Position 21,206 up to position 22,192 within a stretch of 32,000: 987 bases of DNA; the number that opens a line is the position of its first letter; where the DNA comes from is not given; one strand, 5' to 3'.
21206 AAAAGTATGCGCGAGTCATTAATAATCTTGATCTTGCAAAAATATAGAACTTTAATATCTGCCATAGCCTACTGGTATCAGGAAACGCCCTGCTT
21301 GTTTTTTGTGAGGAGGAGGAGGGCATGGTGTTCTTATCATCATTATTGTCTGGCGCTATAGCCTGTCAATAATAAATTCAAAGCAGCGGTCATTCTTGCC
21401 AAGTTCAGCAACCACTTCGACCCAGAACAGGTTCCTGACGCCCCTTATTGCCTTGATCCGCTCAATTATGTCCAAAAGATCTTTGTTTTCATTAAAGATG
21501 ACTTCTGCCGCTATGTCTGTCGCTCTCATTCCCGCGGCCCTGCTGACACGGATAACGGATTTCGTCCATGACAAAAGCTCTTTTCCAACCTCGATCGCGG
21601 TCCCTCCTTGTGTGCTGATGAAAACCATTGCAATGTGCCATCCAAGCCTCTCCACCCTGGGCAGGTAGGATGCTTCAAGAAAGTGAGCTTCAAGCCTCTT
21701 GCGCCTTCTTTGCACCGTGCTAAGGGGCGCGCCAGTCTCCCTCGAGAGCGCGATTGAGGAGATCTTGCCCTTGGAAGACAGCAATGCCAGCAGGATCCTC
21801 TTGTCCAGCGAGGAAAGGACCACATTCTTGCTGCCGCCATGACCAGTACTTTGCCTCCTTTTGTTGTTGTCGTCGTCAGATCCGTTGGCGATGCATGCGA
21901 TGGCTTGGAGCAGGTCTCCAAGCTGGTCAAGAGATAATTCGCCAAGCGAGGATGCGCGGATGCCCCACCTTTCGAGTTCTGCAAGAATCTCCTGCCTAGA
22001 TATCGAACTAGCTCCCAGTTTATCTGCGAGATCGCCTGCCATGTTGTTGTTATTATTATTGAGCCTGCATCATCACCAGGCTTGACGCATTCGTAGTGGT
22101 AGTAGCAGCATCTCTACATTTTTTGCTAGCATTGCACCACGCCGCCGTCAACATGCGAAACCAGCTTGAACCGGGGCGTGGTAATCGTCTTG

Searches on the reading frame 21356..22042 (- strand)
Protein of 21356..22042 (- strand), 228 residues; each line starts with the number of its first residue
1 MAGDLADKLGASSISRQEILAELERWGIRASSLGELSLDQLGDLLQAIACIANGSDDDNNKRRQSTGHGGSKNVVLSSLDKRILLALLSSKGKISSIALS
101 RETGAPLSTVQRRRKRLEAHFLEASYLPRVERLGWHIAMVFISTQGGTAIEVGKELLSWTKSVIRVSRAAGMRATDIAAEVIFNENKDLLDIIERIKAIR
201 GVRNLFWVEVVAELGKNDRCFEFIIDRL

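Call 29: search_protein_families(library=pfam, max_evalue=0.01, proteins=[window:21356-22042:-])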
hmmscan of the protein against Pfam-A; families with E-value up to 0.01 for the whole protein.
window:21356-22042:- (228 aa): 2 families
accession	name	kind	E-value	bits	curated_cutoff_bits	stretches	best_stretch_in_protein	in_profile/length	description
PF13412.12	HTH_24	-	3.2e-05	23.8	21.9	1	78-118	3-42/48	Winged helix-turn-helix DNA-binding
PF13404.12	HTH_AsnC-type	-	0.00096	19.4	27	1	78-118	3-42/42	AsnC-type helix-turn-helix domain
